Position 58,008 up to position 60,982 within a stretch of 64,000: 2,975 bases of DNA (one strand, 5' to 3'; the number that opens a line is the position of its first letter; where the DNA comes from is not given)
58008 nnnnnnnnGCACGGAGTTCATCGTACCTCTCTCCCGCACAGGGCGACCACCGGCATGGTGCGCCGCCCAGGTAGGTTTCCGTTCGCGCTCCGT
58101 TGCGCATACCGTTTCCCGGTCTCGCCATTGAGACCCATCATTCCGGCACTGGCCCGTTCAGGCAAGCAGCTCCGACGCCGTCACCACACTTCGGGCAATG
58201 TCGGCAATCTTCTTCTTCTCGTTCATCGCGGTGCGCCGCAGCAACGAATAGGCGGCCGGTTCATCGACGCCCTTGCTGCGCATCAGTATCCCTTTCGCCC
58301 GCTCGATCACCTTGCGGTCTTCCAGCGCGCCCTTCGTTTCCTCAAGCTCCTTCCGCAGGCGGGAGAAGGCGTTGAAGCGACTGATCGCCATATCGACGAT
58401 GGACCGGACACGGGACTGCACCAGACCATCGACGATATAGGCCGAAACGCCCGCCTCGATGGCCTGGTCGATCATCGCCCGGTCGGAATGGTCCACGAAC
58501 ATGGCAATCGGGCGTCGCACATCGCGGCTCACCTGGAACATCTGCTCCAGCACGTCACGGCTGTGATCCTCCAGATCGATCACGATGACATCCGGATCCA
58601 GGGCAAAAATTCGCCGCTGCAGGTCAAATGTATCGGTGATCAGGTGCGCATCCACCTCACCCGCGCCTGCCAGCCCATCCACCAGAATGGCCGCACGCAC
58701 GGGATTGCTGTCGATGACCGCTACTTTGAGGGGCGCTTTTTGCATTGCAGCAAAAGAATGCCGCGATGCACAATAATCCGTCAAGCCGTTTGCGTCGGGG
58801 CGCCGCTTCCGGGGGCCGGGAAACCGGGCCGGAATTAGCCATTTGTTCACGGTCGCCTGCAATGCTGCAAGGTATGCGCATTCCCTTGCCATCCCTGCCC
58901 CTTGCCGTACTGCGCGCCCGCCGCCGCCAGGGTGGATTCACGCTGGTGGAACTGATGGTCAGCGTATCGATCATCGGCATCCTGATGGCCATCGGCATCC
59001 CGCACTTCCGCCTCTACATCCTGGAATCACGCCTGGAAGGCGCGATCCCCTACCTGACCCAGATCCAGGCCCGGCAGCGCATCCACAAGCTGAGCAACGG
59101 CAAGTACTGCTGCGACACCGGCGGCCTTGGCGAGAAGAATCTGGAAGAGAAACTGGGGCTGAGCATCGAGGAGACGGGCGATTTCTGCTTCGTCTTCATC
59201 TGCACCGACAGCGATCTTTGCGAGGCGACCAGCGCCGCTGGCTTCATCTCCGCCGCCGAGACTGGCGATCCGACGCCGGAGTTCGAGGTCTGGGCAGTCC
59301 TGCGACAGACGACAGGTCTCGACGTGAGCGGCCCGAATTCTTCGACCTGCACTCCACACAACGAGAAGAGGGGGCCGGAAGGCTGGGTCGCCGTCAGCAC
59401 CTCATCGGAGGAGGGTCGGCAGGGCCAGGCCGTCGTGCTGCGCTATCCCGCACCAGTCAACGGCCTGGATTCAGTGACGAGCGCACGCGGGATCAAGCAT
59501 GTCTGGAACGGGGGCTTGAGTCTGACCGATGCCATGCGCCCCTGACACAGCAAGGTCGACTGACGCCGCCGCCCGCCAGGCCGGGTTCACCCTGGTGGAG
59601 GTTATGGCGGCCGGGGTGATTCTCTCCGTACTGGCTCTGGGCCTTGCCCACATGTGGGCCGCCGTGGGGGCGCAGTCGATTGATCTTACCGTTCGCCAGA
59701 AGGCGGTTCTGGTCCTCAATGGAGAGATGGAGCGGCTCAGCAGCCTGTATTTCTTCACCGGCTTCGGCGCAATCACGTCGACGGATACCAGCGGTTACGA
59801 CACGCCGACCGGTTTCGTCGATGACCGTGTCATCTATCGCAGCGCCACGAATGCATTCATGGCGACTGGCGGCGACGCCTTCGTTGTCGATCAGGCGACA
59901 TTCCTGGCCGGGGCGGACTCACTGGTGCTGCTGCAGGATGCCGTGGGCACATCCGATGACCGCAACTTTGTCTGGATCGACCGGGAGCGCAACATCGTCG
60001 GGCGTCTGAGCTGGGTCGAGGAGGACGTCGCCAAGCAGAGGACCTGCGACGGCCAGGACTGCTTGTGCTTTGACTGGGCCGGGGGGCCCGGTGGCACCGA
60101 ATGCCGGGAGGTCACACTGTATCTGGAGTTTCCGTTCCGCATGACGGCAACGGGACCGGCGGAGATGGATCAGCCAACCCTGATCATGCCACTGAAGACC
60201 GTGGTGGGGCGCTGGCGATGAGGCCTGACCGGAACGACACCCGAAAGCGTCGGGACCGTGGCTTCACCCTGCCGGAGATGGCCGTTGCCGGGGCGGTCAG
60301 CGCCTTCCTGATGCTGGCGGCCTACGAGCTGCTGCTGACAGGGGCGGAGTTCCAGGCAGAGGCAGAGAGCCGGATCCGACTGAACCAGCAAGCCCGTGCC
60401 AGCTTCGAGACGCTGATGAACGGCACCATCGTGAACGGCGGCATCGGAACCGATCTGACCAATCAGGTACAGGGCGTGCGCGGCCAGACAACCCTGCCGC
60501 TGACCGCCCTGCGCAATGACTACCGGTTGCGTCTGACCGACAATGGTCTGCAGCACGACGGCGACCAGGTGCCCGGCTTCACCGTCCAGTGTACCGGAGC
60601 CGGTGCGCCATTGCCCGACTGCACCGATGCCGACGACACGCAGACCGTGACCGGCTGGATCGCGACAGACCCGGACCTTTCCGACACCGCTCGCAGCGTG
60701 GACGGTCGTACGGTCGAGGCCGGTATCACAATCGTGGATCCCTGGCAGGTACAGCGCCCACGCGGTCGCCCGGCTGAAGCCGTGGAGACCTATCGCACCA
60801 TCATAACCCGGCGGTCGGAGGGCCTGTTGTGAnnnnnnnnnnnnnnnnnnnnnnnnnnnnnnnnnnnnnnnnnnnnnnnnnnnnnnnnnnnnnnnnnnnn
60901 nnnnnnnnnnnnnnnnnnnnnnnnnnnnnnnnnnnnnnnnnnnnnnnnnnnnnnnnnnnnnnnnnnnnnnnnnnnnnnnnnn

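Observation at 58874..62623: Divergent four-pilin + PilZ + PilD operon in an alphaproteobacterium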

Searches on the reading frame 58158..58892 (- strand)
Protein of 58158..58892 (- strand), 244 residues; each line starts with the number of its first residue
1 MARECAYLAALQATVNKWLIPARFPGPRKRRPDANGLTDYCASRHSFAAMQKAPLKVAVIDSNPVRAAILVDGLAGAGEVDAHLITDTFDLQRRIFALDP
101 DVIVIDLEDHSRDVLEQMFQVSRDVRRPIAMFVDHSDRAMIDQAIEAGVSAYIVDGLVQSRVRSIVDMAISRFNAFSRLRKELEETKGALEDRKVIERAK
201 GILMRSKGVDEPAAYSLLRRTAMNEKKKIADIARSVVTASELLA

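Call 3: search_protein_families(library=pfam, proteins=[window:58158-58892:-], max_evalue=0.1)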
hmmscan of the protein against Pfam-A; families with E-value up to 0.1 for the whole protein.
window:58158-58892:- (244 aa): 3 families
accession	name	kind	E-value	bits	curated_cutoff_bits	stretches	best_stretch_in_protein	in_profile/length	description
PF03861.19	ANTAR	-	2.1e-20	72.7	27.3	1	185-237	2-54/54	ANTAR domain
PF00072.30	Response_reg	-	0.0021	18.7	30.2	1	57-154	1-98/111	Response regulator receiver domain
PF19380.4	DUF5955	-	0.049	14.5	27.1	0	174-208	13-47/88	Family of unknown function (DUF5955)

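Call 4: search_protein_families(library=ncbifam, proteins=[window:58158-58892:-], max_evalue=0.1)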
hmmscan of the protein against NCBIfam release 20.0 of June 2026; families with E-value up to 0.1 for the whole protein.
window:58158-58892:- (244 aa): 9 families
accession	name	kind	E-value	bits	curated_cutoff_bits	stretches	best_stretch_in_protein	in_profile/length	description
NF007135.0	PRK09581.1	equivalog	5.9e-05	22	474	1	49-186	150-288/457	PleD family two-component system response regulator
NF047654.1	DiguCycDgcRLepto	equivalog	0.0032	16.4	500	1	94-154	41-104/295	diguanylate cyclase DgcR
NF040689.1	MtrAB_MtrA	equivalog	0.0053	16.1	300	1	92-160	35-103/219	MtrAB system response regulator MtrA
NF041367.1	CheY_Halo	equivalog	0.0067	16.8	200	1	97-166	40-110/114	chemotaxis protein CheY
NF007982.1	PRK10710.1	equivalog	0.013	15.1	380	1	55-172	8-124/235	envelope stress response regulator BaeR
TIGR02875.1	spore_0_A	equivalog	0.019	14.3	200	1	55-177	3-133/262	sporulation transcription factor Spo0A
NF006626.0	PRK09195.1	subfamily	0.028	13.5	384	1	114-158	62-107/284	tagatose-bisphosphate aldolase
TIGR01858.1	tag_bisphos_ald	equivalog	0.04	13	443.55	1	117-169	63-122/282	tagatose bisphosphate family class II aldolase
NF040534.1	resp_reg_YycF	equivalog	0.067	12.4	340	1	57-185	3-130/231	response regulator YycF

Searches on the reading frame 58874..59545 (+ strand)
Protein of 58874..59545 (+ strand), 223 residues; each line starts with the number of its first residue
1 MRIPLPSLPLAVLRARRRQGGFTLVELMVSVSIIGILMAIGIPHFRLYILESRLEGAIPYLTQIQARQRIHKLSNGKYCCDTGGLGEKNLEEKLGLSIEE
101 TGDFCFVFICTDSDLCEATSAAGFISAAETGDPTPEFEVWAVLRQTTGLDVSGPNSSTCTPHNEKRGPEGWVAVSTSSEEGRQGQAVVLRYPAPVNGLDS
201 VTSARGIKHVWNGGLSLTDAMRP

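Call 3: search_protein_families(library=pfam, proteins=[window:58874-59545:+], max_evalue=0.1)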
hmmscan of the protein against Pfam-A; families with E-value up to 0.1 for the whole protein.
window:58874-59545:+ (223 aa): 1 family
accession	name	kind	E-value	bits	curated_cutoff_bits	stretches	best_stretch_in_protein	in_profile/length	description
PF07963.17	N_methyl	-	1.3e-09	37.7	21.2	1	16-40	1-25/27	Prokaryotic N-terminal methylation motif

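Call 4: search_protein_families(library=ncbifam, proteins=[window:58874-59545:+], max_evalue=0.1)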
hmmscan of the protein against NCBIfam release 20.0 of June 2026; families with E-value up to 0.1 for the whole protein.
window:58874-59545:+ (223 aa): 10 families
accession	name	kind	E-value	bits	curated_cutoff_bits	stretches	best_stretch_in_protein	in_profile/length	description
NF007862.0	PRK10574.1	equivalog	1.9e-09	37.8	138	1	17-64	2-53/145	prepilin peptidase-dependent pilin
NF041775.1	typeIV_PilA_Myxo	equivalog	3.5e-08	33.7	400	1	12-68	3-59/214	type IV pilin protein PilA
TIGR02532.1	IV_pilin_GFxxxE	domain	5.8e-07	29.1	16.3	1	19-42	1-24/24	prepilin-type N-terminal cleavage/methylation domain-containing protein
TIGR01710.1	typeII_sec_gspG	equivalog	1.1e-06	28.7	88.85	1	21-85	2-66/134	type II secretion system major pseudopilin GspG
NF007800.0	PRK10506.1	equivalog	1.7e-05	24.7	158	1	16-59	5-48/163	prepilin peptidase-dependent protein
NF040999.1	pilin_ComGC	equivalog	0.00037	20.6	75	1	20-45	2-27/84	competence type IV pilus major pilin ComGC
TIGR02596.1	TIGR02596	subfamily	0.0011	19.1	70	1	22-56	1-35/196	Verru_Chthon cassette protein D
TIGR02599.1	TIGR02599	subfamily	0.002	17.4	256.5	1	21-40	1-20/361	Verru_Chthon cassette protein C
NF041013.1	T4P_ComGE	equivalog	0.0066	16.5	49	1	21-46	5-30/83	competence type IV pilus minor pilin ComGE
TIGR01708.2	typeII_sec_gspH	equivalog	0.01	15.8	80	1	19-39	1-21/169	type II secretion system minor pseudopilin GspH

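Call 33: search_solved_structures(query=A2, max_evalue=1)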
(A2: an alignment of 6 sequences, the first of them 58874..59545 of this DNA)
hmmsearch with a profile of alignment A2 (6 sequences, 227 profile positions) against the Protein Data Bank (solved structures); distinct sequences matched with E-value up to 1: 22.
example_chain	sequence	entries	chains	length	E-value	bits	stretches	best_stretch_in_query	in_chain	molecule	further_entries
9laa_A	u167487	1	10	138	7.2e-09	38.3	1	19-71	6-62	Type IV pilin protein PilA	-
7tgg_A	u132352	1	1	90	1.6e-08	37.2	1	16-56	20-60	Geopilin domain 1 protein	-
9egp_A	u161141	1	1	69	4.2e-08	35.8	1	18-53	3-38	Geopilin domain 1 protein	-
1oqw_A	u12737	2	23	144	1.3e-06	31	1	26-61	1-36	Fimbrial protein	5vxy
8tum_e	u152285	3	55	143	1.3e-06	31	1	26-61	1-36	Type IV major pilin protein PilA | Pilin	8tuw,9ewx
8tob_GA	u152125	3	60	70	1.6e-06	30.6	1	27-59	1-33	Fimbrial protein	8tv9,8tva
8tj2_C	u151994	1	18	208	4.4e-06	29.2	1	26-83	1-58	Type IV major pilin protein PilA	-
6gv9_A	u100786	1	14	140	4.6e-06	29.2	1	26-79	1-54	Prepilin peptidase-dependent protein D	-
2m7g_A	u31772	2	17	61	8.8e-06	28.2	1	26-57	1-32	Geopilin domain 1 protein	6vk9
3sok_A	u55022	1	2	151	2.2e-05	26.9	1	26-58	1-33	Fimbrial protein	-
5kua_A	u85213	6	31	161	8.2e-05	25.1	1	26-87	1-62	pilin | Neisseria meningitidis PilE variant SB-GATDH | Neisseria meningitidis PilE, SB-DATDH variant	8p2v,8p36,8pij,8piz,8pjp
8p3b_A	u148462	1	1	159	8.5e-05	25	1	26-87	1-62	Fimbrial protein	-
2hi2_A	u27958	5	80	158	0.00012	24.5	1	26-83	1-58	Fimbrial protein | PilA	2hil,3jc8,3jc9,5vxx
1ay2_A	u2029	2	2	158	0.00014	24.3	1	26-83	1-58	TYPE 4 PILIN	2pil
9xnc_G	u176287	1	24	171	0.00052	22.4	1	25-59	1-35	Bacteria pilus (like)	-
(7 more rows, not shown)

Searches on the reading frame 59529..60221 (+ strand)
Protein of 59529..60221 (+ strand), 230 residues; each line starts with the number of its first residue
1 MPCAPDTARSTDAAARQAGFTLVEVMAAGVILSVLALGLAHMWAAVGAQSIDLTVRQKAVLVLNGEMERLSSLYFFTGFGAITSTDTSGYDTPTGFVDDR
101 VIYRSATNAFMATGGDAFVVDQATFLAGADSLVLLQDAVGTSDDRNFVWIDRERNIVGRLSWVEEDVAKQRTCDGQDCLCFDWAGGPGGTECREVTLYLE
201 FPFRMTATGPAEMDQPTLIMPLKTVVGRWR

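Call 3: search_protein_families(library=pfam, proteins=[window:59529-60221:+], max_evalue=0.1)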
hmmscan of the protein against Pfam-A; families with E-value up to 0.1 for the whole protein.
window:59529-60221:+ (230 aa): 1 family
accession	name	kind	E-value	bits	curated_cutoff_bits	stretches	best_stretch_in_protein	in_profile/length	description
PF07963.17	N_methyl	-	1e-05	25.3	21.2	1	16-39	3-26/27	Prokaryotic N-terminal methylation motif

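Call 4: search_protein_families(library=ncbifam, proteins=[window:59529-60221:+], max_evalue=0.1)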
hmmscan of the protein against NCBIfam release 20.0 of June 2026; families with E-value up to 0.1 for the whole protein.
window:59529-60221:+ (230 aa): 4 families
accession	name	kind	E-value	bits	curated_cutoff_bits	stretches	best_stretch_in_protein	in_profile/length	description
NF007848.0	PRK10557.1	equivalog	0.00019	20.8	120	1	12-57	5-50/192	prepilin peptidase-dependent protein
TIGR02532.1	IV_pilin_GFxxxE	domain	0.00023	20.9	16.3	1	17-39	1-23/24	prepilin-type N-terminal cleavage/methylation domain-containing protein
NF006453.0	PRK08808.1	equivalog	0.0063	15.6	295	1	15-45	4-35/211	type II secretion system protein J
NF007800.0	PRK10506.1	equivalog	0.029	14.2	158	1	14-46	5-37/163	prepilin peptidase-dependent protein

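Call 34: search_solved_structures(query=A3, max_evalue=1)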
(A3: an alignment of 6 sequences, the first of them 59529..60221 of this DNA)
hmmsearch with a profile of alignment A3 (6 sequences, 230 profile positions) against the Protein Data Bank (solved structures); distinct sequences matched with E-value up to 1: 1.
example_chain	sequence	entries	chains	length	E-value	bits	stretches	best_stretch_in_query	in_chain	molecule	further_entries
2ppl_A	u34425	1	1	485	0.85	12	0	158-191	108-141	Pancreatic lipase-related protein 1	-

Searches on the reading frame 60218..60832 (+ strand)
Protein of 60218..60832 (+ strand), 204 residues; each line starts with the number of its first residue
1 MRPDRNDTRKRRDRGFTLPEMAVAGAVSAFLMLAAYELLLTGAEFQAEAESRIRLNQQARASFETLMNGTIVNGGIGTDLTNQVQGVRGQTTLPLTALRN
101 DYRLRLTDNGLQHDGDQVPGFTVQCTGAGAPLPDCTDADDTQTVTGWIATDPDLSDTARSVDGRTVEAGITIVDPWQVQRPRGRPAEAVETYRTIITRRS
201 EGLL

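Call 3: search_protein_families(library=pfam, proteins=[window:60218-60832:+], max_evalue=0.1)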
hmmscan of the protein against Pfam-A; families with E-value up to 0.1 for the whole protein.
window:60218-60832:+ (204 aa): 2 families
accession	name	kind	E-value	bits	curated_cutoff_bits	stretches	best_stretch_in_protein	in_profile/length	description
PF07963.17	N_methyl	-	0.00031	20.6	21.2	1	10-36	1-27/27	Prokaryotic N-terminal methylation motif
PF01888.22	CbiD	-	0.065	13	25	1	14-84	3-71/254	CbiD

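Call 4: search_protein_families(library=ncbifam, proteins=[window:60218-60832:+], max_evalue=0.1)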
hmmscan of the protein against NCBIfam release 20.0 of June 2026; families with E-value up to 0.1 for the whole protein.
window:60218-60832:+ (204 aa): 4 families
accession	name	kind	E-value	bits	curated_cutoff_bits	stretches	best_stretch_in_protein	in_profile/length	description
TIGR02532.1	IV_pilin_GFxxxE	domain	0.0017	18.2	16.3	1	14-36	2-24/24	prepilin-type N-terminal cleavage/methylation domain-containing protein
NF007848.0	PRK10557.1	equivalog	0.0024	17.2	120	1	7-58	4-55/192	prepilin peptidase-dependent protein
TIGR01711.1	gspJ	equivalog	0.0028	17.5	64.85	1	14-67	1-57/192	type II secretion system minor pseudopilin GspJ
TIGR02599.1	TIGR02599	subfamily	0.0081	15.4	256.5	1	15-67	1-53/361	Verru_Chthon cassette protein C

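Call 35: search_solved_structures(query=A4, max_evalue=1)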
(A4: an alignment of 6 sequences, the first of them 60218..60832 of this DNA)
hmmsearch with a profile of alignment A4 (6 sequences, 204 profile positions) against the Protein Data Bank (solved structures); distinct sequences matched with E-value up to 1: 3.
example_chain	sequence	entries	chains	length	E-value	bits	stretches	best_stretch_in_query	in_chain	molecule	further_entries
27gy_A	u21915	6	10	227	0.0024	20.5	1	38-131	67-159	Hemolymph juvenile hormone binding protein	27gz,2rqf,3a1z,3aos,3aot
7lbf_D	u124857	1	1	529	0.14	14.7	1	119-171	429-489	Isoform 3 of Platelet-derived growth factor receptor alpha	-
7ram_D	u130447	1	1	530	0.41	13.2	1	119-171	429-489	Platelet-derived growth factor receptor alpha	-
